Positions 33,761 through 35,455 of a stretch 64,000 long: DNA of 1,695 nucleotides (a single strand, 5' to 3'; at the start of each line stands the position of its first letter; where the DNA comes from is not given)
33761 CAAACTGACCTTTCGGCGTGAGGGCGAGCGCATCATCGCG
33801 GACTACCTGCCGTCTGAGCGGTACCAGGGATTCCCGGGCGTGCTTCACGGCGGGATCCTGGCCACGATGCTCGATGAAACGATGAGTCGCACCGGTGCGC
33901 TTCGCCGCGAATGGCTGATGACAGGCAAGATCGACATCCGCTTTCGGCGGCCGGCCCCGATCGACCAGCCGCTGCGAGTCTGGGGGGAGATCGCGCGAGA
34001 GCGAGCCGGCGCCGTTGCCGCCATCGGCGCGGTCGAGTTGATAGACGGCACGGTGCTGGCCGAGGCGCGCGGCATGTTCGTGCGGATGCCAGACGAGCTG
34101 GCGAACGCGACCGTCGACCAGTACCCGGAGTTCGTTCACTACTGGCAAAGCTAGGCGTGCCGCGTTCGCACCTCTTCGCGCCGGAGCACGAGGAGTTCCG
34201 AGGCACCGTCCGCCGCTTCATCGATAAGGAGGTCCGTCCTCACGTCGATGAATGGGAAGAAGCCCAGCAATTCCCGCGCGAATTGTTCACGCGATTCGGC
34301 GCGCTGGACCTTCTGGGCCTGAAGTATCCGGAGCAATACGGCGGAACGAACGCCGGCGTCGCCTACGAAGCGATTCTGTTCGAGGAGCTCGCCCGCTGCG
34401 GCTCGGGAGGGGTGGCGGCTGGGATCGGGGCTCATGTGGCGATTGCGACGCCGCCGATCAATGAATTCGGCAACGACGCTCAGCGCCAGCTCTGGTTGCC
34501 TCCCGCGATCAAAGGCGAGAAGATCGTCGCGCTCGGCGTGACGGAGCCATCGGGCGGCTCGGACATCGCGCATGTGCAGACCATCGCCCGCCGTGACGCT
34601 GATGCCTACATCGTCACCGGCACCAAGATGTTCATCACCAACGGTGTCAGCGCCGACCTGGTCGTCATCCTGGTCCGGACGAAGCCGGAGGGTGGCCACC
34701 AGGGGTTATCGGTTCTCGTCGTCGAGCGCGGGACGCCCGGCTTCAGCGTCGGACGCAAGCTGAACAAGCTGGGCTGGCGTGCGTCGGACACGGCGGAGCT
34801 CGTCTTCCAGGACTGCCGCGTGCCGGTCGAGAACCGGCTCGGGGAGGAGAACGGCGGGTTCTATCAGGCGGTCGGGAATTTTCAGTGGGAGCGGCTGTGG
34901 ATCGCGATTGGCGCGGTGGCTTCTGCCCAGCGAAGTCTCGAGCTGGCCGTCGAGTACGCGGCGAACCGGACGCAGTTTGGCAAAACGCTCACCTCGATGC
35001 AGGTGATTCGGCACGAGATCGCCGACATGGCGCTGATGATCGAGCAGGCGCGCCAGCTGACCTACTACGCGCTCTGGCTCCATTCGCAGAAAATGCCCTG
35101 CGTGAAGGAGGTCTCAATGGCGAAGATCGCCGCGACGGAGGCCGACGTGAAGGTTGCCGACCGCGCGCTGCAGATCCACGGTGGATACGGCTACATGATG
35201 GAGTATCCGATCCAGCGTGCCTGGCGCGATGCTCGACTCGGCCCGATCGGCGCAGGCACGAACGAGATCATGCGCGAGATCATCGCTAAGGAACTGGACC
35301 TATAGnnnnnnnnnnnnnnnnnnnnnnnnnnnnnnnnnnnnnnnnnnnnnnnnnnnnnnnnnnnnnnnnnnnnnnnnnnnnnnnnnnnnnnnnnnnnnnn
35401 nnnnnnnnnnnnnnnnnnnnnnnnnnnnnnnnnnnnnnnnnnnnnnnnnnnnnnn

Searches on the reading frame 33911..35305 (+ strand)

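Call 32: search_protein_families(library=pfam, proteins=[window:33911-35305:+], max_evalue=0.00001)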
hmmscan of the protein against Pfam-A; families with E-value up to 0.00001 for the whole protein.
window:33911-35305:+ (464 aa): 4 families
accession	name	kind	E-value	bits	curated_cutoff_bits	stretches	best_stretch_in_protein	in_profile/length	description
PF00441.29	Acyl-CoA_dh_1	-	3.5e-48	164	22.4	1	314-461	1-148/150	Acyl-CoA dehydrogenase, C-terminal domain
PF02771.21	Acyl-CoA_dh_N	-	3e-35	121.4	22.9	1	91-203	2-113/113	Acyl-CoA dehydrogenase, N-terminal domain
PF02770.24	Acyl-CoA_dh_M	-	4.1e-25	88.2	33.3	1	207-302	1-97/97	Acyl-CoA dehydrogenase, middle domain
PF08028.16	Acyl-CoA_dh_2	-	1.5e-19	71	22.7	1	329-444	1-126/134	Acyl-CoA dehydrogenase, C-terminal domain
